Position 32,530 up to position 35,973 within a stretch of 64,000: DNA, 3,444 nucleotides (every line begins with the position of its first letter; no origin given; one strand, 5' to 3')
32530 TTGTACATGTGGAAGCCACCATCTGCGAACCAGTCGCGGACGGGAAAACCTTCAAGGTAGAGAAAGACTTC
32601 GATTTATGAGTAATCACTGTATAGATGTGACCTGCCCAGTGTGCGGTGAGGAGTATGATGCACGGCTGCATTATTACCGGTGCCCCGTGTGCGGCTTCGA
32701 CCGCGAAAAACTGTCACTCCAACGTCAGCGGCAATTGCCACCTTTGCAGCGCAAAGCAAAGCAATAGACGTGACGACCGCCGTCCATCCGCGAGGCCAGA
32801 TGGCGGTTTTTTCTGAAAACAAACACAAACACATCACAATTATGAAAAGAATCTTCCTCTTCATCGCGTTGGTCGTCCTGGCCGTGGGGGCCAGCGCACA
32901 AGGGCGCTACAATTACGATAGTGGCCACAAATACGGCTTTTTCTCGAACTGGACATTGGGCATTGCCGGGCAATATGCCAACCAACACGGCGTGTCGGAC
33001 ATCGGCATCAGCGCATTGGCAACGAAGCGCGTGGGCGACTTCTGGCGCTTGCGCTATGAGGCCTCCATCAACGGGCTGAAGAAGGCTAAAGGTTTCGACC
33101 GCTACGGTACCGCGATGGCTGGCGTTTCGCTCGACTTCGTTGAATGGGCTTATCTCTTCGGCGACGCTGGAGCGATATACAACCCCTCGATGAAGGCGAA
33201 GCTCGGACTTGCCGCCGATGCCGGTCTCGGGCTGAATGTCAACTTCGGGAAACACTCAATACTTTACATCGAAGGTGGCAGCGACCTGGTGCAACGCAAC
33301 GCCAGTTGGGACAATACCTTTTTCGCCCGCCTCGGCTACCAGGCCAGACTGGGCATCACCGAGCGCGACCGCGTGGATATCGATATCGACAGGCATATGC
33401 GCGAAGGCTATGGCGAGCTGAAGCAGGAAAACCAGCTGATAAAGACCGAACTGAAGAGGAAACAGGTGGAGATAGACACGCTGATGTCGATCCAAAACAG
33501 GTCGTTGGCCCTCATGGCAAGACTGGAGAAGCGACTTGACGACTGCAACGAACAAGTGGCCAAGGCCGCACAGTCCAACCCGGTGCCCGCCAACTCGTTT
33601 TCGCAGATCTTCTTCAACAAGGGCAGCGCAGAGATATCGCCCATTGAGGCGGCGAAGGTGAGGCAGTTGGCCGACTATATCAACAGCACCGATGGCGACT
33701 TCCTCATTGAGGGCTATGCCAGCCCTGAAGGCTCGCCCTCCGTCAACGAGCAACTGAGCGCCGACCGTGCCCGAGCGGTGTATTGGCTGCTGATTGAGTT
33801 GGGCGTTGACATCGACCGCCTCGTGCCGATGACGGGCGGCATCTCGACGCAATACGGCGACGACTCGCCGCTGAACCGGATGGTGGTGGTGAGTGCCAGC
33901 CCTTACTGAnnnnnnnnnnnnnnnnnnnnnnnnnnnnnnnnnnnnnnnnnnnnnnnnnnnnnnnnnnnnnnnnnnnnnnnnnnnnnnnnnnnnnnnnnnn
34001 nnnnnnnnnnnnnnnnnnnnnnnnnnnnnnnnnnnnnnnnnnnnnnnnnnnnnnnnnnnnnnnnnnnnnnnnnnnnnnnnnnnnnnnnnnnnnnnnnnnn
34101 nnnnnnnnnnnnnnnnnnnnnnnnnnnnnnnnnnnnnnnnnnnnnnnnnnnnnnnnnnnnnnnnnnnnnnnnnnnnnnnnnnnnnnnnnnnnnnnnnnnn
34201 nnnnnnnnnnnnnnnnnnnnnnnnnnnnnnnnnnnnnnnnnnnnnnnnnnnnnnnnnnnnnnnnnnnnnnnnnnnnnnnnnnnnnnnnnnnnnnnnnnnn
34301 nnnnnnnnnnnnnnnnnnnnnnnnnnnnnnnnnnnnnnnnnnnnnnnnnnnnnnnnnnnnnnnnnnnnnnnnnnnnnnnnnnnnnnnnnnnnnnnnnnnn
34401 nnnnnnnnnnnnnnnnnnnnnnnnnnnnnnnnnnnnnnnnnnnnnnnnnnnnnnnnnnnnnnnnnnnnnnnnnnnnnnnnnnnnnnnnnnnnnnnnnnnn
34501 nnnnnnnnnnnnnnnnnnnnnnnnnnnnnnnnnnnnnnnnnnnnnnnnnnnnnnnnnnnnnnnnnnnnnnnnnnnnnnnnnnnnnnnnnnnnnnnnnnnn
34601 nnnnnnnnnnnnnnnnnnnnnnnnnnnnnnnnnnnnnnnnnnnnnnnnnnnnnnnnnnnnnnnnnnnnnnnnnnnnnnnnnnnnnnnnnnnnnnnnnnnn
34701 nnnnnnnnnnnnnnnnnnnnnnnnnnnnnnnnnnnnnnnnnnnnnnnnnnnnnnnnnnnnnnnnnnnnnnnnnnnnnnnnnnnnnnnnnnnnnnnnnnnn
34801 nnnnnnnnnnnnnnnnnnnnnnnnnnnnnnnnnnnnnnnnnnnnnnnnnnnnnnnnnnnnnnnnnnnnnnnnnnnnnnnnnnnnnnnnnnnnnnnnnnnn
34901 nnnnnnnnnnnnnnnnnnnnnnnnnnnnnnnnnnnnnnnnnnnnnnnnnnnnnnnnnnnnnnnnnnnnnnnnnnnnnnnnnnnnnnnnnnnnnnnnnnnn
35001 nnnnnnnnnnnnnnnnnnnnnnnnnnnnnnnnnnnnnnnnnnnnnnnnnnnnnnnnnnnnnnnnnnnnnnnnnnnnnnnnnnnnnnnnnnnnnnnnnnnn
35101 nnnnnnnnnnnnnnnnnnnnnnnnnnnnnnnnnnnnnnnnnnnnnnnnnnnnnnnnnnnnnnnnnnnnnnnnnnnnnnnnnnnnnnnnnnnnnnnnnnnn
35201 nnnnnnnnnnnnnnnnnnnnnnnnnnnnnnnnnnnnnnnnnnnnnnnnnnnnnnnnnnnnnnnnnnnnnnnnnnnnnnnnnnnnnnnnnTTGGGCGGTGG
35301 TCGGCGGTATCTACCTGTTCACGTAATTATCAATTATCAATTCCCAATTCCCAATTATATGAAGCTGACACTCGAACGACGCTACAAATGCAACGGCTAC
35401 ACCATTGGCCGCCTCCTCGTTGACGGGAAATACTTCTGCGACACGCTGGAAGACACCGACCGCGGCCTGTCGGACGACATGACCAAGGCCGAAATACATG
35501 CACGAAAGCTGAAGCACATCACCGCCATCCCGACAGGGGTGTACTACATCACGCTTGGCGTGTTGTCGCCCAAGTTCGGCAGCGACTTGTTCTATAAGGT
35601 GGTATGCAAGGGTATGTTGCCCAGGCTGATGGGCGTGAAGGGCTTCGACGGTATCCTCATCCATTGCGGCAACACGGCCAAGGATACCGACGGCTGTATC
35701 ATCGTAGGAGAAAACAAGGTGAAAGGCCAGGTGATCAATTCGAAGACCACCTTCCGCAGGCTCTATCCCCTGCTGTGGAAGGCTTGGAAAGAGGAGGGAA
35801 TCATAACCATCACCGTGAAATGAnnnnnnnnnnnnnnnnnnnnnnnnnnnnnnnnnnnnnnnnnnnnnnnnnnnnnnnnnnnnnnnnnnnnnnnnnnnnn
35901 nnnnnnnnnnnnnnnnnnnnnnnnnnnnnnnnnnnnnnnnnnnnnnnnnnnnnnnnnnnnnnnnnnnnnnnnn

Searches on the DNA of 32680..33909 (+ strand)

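Call 19: search_rna_families(sources=[L001, L002, L003], threshold=gathering)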
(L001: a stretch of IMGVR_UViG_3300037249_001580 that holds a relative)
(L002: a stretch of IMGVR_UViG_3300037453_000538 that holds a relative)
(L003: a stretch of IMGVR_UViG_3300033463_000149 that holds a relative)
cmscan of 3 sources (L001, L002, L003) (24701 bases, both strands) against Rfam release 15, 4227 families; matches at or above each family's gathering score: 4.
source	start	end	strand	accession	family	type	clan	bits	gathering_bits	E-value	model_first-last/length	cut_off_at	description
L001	5464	5536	+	RF00005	tRNA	Gene; tRNA;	CL00001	59.6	29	8.7e-11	1-71/71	no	tRNA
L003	5408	5480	+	RF00005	tRNA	Gene; tRNA;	CL00001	54.7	29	1.9e-09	1-71/71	no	tRNA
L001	6243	6321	+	RF00005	tRNA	Gene; tRNA;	CL00001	43.2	29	2.9e-06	1-71/71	no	tRNA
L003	5556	5659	+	RF00005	tRNA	Gene; tRNA;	CL00001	31.8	29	0.004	1-71/71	no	tRNA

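Call 31: search_rna_families(sources=[L005, L006], threshold=gathering)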
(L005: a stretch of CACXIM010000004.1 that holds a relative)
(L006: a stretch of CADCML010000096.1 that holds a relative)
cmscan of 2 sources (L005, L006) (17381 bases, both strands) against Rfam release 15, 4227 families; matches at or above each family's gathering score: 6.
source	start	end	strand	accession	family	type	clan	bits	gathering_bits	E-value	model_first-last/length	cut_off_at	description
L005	6789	6861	+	RF00005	tRNA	Gene; tRNA;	CL00001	54.7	29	1.4e-09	1-71/71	no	tRNA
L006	2181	2253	+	RF00005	tRNA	Gene; tRNA;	CL00001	54.7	29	1.4e-09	1-71/71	no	tRNA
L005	6714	6785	+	RF00005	tRNA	Gene; tRNA;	CL00001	47.7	29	1.2e-07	1-71/71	no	tRNA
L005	83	158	+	RF02944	c4-2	Gene; sRNA;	CL00128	41.1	41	6e-06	1-79/79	no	c4-2 RNA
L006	2329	2433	+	RF00005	tRNA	Gene; tRNA;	CL00001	38.7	29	3.5e-05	1-71/71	no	tRNA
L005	7103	7207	+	RF00005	tRNA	Gene; tRNA;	CL00001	34.6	29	0.00046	1-71/71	no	tRNA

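Call 49: search_rna_families(sources=[L015, L017, L018, L019, L020, L021, L022, L023, L024, L025], threshold=gathering)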
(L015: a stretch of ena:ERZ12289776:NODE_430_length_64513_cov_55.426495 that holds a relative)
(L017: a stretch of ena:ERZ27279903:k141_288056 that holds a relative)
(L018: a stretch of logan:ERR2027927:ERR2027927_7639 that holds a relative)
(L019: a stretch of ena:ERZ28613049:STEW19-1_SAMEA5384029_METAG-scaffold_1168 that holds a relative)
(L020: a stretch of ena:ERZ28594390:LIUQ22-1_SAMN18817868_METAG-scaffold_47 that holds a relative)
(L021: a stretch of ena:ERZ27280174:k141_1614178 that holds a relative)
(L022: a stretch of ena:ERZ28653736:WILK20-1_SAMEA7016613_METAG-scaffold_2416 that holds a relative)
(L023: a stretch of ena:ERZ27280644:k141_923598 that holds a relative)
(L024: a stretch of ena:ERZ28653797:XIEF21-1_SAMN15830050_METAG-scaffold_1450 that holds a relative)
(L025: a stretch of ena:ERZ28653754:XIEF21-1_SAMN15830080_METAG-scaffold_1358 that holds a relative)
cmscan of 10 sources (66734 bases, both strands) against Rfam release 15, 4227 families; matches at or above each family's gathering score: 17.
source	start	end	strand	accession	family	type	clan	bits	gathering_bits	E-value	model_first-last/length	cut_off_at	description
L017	4325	4397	+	RF00005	tRNA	Gene; tRNA;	CL00001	60.7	29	1.2e-10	1-71/71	no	tRNA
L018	4325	4397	+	RF00005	tRNA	Gene; tRNA;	CL00001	60.7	29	1.2e-10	1-71/71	no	tRNA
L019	1776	1848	+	RF00005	tRNA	Gene; tRNA;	CL00001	60.7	29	1.2e-10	1-71/71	no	tRNA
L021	4340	4412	+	RF00005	tRNA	Gene; tRNA;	CL00001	60.7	29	1.2e-10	1-71/71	no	tRNA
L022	4255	4327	+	RF00005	tRNA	Gene; tRNA;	CL00001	59.5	29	2.5e-10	1-71/71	no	tRNA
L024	4303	4375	+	RF00005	tRNA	Gene; tRNA;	CL00001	54.7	29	5.2e-09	1-71/71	no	tRNA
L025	4303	4375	+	RF00005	tRNA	Gene; tRNA;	CL00001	54.7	29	5.2e-09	1-71/71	no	tRNA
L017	4250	4321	+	RF00005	tRNA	Gene; tRNA;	CL00001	47.7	29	4.5e-07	1-71/71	no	tRNA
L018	4250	4321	+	RF00005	tRNA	Gene; tRNA;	CL00001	47.7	29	4.5e-07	1-71/71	no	tRNA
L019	1701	1772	+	RF00005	tRNA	Gene; tRNA;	CL00001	47.7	29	4.5e-07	1-71/71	no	tRNA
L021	4265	4336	+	RF00005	tRNA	Gene; tRNA;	CL00001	47.7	29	4.5e-07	1-71/71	no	tRNA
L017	4473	4576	+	RF00005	tRNA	Gene; tRNA;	CL00001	37.8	29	0.00024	1-71/71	no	tRNA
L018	4473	4576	+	RF00005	tRNA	Gene; tRNA;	CL00001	37.8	29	0.00024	1-71/71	no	tRNA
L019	1924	2027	+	RF00005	tRNA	Gene; tRNA;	CL00001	37.8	29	0.00024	1-71/71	no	tRNA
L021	4488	4591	+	RF00005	tRNA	Gene; tRNA;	CL00001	37.8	29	0.00024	1-71/71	no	tRNA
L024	4451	4554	+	RF00005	tRNA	Gene; tRNA;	CL00001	31.4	29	0.013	1-71/71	no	tRNA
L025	4451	4554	+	RF00005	tRNA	Gene; tRNA;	CL00001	31.4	29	0.013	1-71/71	no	tRNA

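Call 65: search_rna_families(sources=[L026, L027, L028], threshold=gathering)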
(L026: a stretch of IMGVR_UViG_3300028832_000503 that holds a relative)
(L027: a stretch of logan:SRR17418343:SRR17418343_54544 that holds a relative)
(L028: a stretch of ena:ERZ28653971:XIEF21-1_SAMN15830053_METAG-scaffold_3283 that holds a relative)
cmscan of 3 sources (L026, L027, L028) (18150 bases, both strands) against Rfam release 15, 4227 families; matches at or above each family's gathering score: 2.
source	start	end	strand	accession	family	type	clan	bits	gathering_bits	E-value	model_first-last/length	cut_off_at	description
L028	4630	4702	+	RF00005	tRNA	Gene; tRNA;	CL00001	57.9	29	1.9e-10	1-71/71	no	tRNA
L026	2838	2909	+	RF00005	tRNA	Gene; tRNA;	CL00001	51.1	29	1.4e-08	1-71/71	no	tRNA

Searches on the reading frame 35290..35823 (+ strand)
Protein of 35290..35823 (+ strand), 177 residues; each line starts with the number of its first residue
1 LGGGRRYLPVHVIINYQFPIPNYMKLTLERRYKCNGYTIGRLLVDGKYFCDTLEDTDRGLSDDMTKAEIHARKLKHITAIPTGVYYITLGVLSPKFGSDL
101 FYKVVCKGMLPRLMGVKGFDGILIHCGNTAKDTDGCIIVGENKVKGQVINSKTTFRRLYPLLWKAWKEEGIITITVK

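Call 72: search_protein_families(library=pfam, proteins=[window:35290-35823:+], max_evalue=0.001)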
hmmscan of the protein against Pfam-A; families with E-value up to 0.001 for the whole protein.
window:35290-35823:+ (177 aa): 1 family
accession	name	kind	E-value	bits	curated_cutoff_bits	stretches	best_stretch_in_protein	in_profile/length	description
PF18925.5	DUF5675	-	9.7e-28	96.8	26.7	1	27-162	1-112/114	Family of unknown function (DUF5675)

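Call 108: search_protein_families(library=ncbifam, proteins=[window:35290-35823:+], max_evalue=0.001)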
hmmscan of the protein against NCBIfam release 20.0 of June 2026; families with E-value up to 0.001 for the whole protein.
window:35290-35823:+ (177 aa): 0 families
